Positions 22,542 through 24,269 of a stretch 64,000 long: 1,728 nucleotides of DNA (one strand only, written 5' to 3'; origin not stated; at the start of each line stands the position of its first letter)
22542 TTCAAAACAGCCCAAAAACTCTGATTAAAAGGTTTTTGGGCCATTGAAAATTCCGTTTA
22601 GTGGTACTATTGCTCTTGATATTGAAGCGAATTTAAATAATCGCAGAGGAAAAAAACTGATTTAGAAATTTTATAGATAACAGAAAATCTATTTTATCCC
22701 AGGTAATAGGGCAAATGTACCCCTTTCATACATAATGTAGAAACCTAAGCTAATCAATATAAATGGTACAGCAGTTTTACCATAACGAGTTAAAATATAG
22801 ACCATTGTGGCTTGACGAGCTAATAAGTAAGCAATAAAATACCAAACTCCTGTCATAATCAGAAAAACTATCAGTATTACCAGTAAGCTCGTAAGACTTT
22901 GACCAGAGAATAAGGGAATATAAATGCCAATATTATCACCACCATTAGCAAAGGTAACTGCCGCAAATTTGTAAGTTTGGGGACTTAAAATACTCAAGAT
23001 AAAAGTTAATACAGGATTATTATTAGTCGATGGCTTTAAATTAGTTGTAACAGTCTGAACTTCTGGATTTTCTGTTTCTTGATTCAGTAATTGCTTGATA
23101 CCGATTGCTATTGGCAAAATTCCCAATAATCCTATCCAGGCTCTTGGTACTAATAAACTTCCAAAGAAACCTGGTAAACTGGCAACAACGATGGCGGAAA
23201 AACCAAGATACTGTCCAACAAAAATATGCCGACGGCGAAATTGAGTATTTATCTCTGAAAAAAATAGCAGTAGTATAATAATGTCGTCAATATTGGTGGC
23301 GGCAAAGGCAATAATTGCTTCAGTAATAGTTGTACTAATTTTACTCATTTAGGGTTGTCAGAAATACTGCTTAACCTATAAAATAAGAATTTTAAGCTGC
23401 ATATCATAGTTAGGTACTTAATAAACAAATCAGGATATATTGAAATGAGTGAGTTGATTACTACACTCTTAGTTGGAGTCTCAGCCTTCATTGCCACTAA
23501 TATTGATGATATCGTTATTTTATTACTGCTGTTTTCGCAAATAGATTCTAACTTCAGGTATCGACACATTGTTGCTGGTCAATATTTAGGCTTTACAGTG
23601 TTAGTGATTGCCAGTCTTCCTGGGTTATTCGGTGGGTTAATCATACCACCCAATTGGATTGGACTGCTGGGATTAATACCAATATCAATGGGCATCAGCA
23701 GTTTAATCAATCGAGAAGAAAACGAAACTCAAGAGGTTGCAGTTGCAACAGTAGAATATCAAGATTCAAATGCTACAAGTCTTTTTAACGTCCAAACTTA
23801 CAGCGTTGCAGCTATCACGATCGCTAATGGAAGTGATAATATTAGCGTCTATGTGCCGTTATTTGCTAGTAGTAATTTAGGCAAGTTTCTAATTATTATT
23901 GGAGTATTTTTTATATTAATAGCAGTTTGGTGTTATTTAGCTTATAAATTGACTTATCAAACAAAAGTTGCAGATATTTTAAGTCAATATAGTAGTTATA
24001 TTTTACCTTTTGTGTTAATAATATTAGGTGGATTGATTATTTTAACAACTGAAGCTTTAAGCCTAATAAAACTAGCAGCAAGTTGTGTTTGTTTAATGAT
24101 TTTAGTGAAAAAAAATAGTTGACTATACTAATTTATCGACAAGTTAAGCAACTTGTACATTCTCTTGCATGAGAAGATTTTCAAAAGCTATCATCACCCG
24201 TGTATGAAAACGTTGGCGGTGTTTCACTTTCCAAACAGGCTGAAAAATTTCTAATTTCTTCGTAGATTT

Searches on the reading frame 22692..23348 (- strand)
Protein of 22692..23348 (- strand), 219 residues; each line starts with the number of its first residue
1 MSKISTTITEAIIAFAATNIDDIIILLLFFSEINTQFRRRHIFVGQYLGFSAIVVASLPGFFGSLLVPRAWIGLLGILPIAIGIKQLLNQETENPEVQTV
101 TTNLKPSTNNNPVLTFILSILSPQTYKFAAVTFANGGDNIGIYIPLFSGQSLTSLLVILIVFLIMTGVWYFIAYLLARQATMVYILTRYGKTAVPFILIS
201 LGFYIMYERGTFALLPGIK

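Call 73: search_protein_families(library=pfam, proteins=[window:22692-23348:-], max_evalue=0.01)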
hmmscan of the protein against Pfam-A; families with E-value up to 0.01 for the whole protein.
window:22692-23348:- (219 aa): 1 family
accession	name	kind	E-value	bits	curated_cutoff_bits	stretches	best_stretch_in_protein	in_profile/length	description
PF03596.19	Cad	-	5.8e-33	114.9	26.2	1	16-214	2-188/192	Cadmium resistance transporter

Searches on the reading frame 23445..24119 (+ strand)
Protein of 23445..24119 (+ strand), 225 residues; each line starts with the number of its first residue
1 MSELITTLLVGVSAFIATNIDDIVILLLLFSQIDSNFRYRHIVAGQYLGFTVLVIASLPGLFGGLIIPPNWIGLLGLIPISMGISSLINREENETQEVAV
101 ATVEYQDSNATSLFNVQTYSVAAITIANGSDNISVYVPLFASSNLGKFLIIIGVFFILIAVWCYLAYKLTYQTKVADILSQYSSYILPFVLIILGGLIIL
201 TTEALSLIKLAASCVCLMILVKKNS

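Call 73: search_protein_families(library=pfam, proteins=[window:23445-24119:+], max_evalue=0.01)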
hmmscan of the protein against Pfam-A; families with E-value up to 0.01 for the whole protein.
window:23445-24119:+ (225 aa): 1 family
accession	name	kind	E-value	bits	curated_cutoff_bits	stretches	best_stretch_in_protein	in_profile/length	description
PF03596.19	Cad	-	2.4e-33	116.2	26.2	1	15-207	1-188/192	Cadmium resistance transporter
